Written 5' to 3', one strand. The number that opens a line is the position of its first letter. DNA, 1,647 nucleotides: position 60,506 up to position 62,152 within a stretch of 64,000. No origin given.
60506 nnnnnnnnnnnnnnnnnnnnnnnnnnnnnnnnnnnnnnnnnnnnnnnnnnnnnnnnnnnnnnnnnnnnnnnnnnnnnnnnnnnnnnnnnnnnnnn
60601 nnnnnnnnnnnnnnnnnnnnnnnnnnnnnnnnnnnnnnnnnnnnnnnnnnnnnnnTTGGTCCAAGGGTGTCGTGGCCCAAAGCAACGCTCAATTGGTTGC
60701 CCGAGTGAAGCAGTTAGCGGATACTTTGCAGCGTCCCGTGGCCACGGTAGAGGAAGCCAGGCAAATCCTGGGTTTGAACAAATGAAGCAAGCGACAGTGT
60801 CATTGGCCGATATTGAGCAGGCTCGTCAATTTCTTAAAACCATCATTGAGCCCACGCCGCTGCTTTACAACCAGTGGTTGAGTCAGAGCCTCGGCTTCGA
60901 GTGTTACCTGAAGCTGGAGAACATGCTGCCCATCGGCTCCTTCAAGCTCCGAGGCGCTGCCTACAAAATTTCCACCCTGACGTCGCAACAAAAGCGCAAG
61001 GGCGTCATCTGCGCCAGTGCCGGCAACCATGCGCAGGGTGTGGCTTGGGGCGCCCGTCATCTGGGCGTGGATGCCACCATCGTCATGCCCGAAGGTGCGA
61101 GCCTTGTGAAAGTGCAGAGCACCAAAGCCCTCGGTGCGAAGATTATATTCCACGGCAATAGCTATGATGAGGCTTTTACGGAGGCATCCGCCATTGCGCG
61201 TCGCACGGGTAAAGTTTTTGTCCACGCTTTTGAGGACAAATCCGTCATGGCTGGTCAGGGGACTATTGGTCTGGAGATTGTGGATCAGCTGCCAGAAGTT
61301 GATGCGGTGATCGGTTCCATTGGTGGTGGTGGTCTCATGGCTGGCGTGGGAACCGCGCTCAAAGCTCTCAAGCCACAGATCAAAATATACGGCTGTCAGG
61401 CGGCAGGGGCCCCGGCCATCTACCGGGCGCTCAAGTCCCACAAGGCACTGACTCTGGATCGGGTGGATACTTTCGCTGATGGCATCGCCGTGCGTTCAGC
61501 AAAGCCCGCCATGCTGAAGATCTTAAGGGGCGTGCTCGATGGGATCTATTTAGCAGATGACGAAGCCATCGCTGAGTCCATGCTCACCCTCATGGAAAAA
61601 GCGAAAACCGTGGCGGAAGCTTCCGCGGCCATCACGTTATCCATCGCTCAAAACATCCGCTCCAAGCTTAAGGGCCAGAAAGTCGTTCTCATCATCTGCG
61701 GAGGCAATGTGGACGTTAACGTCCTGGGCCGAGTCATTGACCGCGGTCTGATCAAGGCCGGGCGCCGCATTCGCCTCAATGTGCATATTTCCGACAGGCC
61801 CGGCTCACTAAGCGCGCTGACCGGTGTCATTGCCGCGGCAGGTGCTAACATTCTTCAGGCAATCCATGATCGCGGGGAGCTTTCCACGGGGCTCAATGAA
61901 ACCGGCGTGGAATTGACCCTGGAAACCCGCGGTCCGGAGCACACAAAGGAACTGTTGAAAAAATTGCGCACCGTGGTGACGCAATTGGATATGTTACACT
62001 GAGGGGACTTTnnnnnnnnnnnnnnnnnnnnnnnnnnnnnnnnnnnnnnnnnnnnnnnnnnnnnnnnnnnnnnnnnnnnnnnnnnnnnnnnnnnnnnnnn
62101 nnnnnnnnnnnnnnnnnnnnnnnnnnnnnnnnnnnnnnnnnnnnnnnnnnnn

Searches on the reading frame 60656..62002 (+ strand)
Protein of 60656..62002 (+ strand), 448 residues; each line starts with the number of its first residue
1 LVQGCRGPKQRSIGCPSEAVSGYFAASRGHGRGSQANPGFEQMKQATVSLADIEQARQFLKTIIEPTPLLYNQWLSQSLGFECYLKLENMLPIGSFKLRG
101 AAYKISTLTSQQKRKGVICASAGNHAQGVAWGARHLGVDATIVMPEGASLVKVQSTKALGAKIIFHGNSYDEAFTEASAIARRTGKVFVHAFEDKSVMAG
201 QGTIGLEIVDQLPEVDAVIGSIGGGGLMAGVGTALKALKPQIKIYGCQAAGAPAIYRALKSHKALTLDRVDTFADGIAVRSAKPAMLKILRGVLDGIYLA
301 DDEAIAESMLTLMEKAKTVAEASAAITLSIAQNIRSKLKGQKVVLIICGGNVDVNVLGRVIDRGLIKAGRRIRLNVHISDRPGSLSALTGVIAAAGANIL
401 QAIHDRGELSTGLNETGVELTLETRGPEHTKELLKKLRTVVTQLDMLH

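Call 52: search_protein_families(library=pfam, proteins=[window:60656-62002:+])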
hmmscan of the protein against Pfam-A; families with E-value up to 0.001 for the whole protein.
window:60656-62002:+ (448 aa): 3 families
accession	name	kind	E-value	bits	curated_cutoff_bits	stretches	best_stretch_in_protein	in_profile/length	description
PF00291.31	PALP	-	2.1e-81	273.9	35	1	62-349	3-295/295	Pyridoxal-phosphate dependent enzyme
PF01842.31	ACT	-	5.1e-08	33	27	1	373-438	2-65/66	ACT domain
PF13291.12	ACT_4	-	0.0002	22.4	27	1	372-440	7-72/80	ACT domain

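Call 65: search_protein_families(library=ncbifam, proteins=[window:60656-62002:+], max_evalue=1e-10)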
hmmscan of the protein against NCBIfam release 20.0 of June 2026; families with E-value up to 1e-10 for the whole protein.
window:60656-62002:+ (448 aa): 34 families (the best 25 are shown)
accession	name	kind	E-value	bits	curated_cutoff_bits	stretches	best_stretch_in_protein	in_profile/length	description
TIGR01127.1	ilvA_1Cterm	equivalog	2.6e-126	421.6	378.75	1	67-439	1-373/380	threonine ammonia-lyase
NF005600.0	PRK07334.1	equivalog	1.3e-118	396.1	496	1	42-441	4-401/408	threonine ammonia-lyase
NF006390.0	PRK08639.1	equivalog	4.1e-92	309.3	421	1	44-388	3-351/418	threonine ammonia-lyase IlvA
NF006389.0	PRK08638.1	equivalog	3.4e-91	305.7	453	1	44-364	5-327/333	bifunctional threonine ammonia-lyase/L-serine ammonia-lyase TdcB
NF006674.0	PRK09224.1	subfamily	1.8e-86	290.9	577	1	62-392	21-354/508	threonine ammonia-lyase IlvA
TIGR02079.1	THD1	equivalog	9e-86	288.2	440.55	1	52-388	2-343/410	threonine ammonia-lyase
TIGR01124.1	ilvA_2Cterm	equivalog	2.7e-84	283.6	411.3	1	65-393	16-347/499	threonine ammonia-lyase, biosynthetic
NF005292.0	PRK06815.1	equivalog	7e-82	275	371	1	51-361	6-317/320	threonine/serine dehydratase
NF005680.0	PRK07476.1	equivalog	2.1e-76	257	413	1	46-363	3-322/326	hydroxyectoine utilization dehydratase EutB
NF009130.0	PRK12483.1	subfamily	8.6e-75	252.3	801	1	64-392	35-366/521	threonine ammonia-lyase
NF005454.0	PRK07048.1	equivalog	5.3e-68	229.6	452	1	44-361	3-320/324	threo-3-hydroxy-L-aspartate ammonia-lyase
NF004771.0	PRK06110.1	equivalog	1e-67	228.6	317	1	48-363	3-318/323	threonine dehydratase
TIGR02991.1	ectoine_eutB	equivalog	2.1e-64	217.5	413.35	1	48-362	1-316/317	hydroxyectoine utilization dehydratase EutB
NF045641.2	BHydaspDhtseBhcB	equivalog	8.6e-64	215.6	550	1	50-357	4-310/312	beta-hydroxyaspartate dehydratase BhcB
NF006094.0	PRK08246.1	subfamily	3.4e-63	213.9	331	1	47-355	4-307/310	serine/threonine dehydratase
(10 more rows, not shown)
